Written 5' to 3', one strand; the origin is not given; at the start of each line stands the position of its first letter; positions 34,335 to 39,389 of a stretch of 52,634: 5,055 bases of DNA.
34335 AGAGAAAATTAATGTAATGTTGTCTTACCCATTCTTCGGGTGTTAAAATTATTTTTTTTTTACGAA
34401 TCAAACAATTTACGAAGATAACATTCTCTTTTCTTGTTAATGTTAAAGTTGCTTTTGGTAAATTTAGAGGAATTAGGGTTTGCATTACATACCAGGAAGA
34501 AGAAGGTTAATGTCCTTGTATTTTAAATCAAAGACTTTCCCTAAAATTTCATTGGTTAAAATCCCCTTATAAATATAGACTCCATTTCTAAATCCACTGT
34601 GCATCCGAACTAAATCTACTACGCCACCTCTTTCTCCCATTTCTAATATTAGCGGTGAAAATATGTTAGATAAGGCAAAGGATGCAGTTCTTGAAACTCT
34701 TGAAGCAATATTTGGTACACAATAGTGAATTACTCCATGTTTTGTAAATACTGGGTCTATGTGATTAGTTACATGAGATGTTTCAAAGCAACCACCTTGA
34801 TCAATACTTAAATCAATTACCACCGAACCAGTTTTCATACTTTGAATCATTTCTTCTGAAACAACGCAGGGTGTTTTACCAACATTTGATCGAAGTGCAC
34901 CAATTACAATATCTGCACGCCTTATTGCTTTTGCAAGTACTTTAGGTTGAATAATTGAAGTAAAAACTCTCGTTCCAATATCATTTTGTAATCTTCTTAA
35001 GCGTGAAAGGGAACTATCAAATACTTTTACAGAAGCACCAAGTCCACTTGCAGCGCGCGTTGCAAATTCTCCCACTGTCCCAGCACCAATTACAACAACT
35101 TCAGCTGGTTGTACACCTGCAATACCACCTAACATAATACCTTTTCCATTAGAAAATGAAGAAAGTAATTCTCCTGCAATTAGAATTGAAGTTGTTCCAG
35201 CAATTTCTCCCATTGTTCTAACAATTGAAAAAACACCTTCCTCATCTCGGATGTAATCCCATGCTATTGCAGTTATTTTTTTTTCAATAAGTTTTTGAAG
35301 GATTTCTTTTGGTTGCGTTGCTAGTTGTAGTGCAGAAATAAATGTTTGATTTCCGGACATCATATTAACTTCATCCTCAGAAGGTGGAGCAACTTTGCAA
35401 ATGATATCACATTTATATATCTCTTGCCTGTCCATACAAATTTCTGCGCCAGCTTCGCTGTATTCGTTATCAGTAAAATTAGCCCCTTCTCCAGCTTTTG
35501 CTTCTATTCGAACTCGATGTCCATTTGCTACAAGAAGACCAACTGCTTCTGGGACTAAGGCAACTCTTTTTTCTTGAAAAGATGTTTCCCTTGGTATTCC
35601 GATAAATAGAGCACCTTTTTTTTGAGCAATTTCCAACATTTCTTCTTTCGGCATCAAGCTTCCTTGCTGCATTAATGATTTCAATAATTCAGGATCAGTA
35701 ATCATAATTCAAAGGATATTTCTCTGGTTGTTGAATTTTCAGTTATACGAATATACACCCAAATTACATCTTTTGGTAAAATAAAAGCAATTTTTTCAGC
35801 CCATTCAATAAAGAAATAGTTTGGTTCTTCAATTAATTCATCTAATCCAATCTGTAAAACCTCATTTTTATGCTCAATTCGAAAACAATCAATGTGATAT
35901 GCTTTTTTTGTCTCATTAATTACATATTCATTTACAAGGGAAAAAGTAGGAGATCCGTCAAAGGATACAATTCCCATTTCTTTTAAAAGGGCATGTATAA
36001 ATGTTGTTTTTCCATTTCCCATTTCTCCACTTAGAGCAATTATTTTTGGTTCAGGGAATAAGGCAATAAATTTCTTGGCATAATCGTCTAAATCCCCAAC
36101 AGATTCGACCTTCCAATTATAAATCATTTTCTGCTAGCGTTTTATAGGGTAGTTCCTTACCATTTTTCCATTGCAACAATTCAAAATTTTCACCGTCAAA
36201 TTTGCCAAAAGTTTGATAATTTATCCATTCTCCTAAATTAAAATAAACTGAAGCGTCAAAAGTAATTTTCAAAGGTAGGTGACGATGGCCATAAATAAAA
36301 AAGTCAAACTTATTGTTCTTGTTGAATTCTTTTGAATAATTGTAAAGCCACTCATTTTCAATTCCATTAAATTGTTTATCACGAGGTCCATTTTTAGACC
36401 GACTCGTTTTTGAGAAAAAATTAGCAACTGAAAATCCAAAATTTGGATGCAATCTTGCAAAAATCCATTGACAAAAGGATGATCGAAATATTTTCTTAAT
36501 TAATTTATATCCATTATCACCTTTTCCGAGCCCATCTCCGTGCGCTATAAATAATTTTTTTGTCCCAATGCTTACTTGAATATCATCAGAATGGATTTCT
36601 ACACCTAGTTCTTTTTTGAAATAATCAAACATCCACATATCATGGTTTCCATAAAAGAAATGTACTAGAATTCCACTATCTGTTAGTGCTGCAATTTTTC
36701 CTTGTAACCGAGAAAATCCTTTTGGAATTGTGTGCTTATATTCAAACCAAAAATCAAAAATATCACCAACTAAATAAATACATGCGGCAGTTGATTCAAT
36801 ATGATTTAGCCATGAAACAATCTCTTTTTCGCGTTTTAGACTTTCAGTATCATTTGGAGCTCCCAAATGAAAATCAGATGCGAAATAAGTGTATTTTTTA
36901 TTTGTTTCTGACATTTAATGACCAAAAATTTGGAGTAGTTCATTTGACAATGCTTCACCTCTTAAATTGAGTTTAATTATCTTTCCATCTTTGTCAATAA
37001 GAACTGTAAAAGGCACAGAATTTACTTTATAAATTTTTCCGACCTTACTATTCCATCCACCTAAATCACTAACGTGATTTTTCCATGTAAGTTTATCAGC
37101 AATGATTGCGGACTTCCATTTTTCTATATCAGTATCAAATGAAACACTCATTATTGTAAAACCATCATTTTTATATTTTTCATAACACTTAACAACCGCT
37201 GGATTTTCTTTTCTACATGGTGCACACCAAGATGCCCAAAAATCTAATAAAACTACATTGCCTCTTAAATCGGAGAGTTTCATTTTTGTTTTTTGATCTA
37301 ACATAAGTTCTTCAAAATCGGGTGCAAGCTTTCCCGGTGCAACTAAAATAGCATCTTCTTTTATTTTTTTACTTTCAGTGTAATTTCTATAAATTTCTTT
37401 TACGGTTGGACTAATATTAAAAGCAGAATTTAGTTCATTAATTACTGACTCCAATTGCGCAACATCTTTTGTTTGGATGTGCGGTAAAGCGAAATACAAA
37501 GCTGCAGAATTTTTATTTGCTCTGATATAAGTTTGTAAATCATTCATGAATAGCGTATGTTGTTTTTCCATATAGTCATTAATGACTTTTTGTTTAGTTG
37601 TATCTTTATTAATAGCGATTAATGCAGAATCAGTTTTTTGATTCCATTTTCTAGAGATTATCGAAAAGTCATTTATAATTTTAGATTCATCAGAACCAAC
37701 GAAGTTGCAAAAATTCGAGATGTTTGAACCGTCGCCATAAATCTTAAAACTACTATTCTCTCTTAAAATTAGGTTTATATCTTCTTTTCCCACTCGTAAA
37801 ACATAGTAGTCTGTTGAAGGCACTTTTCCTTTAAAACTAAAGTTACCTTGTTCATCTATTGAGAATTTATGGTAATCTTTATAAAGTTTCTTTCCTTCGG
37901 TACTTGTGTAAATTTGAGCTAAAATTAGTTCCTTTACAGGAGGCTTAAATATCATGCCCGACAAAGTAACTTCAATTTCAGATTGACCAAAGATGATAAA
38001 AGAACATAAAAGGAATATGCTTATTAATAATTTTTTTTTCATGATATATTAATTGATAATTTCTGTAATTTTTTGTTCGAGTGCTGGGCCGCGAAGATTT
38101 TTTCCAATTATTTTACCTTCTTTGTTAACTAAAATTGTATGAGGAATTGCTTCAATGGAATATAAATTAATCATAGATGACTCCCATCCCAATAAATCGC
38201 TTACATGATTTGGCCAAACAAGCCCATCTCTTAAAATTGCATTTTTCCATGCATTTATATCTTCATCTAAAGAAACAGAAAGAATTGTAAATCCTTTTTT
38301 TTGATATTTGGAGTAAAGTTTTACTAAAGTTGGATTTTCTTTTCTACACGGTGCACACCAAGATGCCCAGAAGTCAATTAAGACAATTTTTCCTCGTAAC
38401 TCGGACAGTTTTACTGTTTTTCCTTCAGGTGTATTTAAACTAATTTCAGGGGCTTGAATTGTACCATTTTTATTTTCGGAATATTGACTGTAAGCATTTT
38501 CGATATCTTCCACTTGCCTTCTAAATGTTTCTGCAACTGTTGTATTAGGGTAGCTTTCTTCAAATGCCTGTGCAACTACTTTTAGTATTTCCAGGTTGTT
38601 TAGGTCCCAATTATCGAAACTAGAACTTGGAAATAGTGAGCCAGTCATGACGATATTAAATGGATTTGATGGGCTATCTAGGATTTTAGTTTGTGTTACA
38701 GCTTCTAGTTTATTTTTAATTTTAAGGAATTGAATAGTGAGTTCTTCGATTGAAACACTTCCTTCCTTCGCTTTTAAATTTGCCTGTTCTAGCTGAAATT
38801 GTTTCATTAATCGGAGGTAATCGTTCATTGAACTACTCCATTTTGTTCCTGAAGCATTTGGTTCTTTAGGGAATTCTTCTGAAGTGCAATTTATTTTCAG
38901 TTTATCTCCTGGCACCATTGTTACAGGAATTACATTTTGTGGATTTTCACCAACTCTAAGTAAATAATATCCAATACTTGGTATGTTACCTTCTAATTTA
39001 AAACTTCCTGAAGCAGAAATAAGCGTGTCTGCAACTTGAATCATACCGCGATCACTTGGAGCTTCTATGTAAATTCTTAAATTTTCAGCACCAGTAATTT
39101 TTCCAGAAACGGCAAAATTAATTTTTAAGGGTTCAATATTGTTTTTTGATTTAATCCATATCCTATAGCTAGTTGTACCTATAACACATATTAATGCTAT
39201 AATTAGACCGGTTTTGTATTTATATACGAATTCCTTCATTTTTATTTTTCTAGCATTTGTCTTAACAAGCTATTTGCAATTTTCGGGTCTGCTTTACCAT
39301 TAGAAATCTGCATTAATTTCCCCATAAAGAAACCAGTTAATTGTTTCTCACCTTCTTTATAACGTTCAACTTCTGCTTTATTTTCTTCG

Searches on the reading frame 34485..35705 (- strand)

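Call 42: search_protein_families(library=pfam, proteins=[window:34485-35705:-], max_evalue=0.00001)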
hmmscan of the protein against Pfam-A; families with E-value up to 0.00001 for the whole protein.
window:34485-35705:- (406 aa): 3 families
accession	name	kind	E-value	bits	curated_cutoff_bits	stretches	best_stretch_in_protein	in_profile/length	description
PF01262.27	AlaDh_PNT_C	-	2.1e-64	217.3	23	1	174-385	2-213/214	Alanine dehydrogenase/PNT, C-terminal domain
PF05222.21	AlaDh_PNT_N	-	1.1e-36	126.4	30.4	1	36-169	1-136/136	Alanine dehydrogenase/PNT, N-terminal domain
PF01488.26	Shikimate_DH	-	1e-05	26.1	24.3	0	199-300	11-112/138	Shikimate / quinate 5-dehydrogenase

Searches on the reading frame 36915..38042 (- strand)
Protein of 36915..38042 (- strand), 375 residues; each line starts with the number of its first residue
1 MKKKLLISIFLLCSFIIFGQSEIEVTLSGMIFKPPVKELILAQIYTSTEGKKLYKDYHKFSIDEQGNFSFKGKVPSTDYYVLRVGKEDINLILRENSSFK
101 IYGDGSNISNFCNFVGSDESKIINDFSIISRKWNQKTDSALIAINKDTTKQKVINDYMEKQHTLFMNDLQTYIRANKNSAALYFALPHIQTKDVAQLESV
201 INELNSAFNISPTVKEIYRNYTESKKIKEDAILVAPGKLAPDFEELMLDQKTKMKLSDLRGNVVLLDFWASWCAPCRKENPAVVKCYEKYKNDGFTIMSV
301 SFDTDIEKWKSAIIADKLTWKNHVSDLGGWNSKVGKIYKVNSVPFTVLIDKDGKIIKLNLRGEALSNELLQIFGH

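Call 116: search_protein_families(library=pfam, proteins=[window:36915-38042:-], max_evalue=0.00001)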
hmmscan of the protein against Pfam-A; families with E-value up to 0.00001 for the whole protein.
window:36915-38042:- (375 aa): 5 families
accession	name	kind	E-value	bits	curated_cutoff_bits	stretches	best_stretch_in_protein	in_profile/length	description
PF08534.16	Redoxin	-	4.4e-19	69.2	26.6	1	236-362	2-135/148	Redoxin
PF13905.12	Thioredoxin_8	-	1.8e-18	67.1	27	1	261-355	1-94/94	Thioredoxin-like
PF00578.27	AhpC-TSA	-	1.4e-17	64.2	26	1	237-356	2-122/124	AhpC/TSA family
PF00085.26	Thioredoxin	-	1.6e-08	34.9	23.5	1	262-304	19-60/103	Thioredoxin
PF13098.12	Thioredoxin_2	-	1.4e-06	29.1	27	1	261-372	5-103/104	Thioredoxin-like domain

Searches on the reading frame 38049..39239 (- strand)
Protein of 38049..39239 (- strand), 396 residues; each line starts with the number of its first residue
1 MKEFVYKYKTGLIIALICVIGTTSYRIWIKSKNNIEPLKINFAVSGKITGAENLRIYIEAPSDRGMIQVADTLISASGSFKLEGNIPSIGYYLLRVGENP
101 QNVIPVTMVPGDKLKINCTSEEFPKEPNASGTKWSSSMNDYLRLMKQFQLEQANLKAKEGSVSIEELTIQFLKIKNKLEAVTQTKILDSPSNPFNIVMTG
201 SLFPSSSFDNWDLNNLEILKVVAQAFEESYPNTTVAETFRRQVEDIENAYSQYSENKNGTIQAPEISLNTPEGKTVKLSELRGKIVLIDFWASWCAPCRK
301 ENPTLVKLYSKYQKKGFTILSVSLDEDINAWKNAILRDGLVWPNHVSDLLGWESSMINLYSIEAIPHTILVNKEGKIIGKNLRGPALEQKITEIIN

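Call 116: search_protein_families(library=pfam, proteins=[window:38049-39239:-], max_evalue=0.00001)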
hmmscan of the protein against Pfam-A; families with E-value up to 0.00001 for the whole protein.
window:38049-39239:- (396 aa): 6 families
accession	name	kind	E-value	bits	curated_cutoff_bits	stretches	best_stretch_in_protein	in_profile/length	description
PF13905.12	Thioredoxin_8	-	4.1e-19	69.2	27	1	283-377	1-94/94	Thioredoxin-like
PF00578.27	AhpC-TSA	-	6.7e-19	68.5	26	1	262-377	4-121/124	AhpC/TSA family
PF08534.16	Redoxin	-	3.9e-18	66.1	26.6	1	262-382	5-133/148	Redoxin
PF00085.26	Thioredoxin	-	4.2e-10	40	23.5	1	284-327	19-61/103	Thioredoxin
PF14289.11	DUF4369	-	1.9e-06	28.8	25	1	42-133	1-86/91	Domain of unknown function (DUF4369)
PF00255.25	GSHPx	-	4.3e-06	26.7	27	0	268-321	6-58/108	Glutathione peroxidase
